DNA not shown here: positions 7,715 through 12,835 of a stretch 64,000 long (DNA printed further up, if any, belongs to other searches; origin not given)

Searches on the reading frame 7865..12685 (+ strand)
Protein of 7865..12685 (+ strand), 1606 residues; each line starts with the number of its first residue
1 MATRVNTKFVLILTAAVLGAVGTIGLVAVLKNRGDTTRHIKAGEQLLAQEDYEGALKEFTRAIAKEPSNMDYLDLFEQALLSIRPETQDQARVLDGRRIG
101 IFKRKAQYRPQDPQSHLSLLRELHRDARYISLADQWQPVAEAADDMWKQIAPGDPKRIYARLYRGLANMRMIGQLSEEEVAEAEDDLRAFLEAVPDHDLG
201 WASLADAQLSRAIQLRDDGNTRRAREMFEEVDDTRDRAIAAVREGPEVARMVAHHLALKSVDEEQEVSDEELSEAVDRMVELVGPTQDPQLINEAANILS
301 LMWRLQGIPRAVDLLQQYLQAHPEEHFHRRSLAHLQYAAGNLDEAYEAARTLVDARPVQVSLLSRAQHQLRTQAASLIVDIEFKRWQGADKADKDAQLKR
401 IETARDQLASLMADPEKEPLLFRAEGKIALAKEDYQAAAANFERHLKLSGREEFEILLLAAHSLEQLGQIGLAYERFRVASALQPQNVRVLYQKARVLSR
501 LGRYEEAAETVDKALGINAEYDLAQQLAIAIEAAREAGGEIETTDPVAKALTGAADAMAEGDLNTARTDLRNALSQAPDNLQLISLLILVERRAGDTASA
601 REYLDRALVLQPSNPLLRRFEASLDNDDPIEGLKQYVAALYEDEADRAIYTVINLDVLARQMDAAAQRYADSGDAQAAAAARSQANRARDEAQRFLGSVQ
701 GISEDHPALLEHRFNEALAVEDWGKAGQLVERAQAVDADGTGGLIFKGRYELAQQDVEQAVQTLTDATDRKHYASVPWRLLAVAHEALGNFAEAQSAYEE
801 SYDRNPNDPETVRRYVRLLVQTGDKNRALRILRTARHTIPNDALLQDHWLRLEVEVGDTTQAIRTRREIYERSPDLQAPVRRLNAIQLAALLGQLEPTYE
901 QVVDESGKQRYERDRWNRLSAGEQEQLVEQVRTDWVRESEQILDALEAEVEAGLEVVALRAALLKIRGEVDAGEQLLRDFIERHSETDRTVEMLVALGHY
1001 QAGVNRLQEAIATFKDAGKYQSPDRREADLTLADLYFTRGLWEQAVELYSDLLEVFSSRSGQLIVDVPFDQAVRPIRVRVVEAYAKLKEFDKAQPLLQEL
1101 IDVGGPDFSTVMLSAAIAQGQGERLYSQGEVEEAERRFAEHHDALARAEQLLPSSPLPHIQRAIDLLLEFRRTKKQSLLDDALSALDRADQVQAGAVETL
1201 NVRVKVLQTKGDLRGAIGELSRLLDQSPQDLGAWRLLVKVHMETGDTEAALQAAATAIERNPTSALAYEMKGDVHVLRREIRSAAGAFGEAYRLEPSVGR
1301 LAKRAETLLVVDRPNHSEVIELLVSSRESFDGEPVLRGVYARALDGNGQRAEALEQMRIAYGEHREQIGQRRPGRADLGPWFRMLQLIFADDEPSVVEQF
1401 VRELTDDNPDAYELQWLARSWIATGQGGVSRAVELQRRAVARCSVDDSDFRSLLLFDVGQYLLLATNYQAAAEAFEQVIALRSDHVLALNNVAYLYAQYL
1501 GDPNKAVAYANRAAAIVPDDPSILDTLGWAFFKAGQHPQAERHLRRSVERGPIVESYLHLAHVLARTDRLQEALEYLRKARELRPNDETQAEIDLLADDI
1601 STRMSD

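Call 22: search_protein_families(library=pfam, proteins=[window:7865-12685:+], max_evalue=0.0001)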
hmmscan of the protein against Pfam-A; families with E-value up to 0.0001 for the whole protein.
window:7865-12685:+ (1606 aa): 21 families
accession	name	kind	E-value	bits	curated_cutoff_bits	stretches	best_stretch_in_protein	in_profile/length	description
PF13428.12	TPR_14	-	5.2e-42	138.4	23.5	1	778-818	4-44/44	Tetratricopeptide repeat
PF14559.12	TPR_19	-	6.4e-42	142.2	25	4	788-846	4-62/68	Tetratricopeptide repeat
PF13432.12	TPR_16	-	2.8e-41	140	32.7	3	1527-1587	3-64/65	Tetratricopeptide repeat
PF07719.23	TPR_2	-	3.6e-40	133.2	27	0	778-808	4-34/34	Tetratricopeptide repeat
PF13424.12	TPR_12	-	2.3e-28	98.7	30.1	2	1488-1549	5-73/77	Tetratricopeptide repeat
PF00515.34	TPR_1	-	3.1e-28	96.8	27.8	0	1555-1587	2-34/34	Tetratricopeptide repeat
PF13181.12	TPR_8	-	1.3e-27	93.9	25.7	0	489-520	2-33/34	Tetratricopeptide repeat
PF23914.1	TPR_CcmH_CycH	-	1.2e-18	67.9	42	1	754-865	29-143/158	Cytochrome c-type biogenesis protein H TPR domain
PF12895.13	ANAPC3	-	1.2e-18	67.6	27.2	1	432-513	2-81/82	Anaphase-promoting complex, cyclosome, subunit 3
PF13431.12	TPR_17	-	7.5e-18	63.7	24.4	0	480-507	5-32/34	Tetratricopeptide repeat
PF25064.1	ARM_TT21_5th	-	7.8e-16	58.9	27.8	0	560-607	14-61/117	TT21 fifth ARM repeats domain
PF13174.12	TPR_6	-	1.8e-13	50.6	26.3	0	781-807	6-32/33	Tetratricopeptide repeat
PF25062.1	ARM_TT21_N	-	1e-10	42.2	40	0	1492-1579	105-193/222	Tetratricopeptide repeat protein 21 N-terminal ARM repeat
PF25058.1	ARM_TT21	-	1.1e-09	38.8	27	0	425-530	13-99/155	Tetratricopeptide repeat protein 21 ARM repeat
PF13414.12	TPR_11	-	1.1e-08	35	26.8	0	43-71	1-29/42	TPR repeat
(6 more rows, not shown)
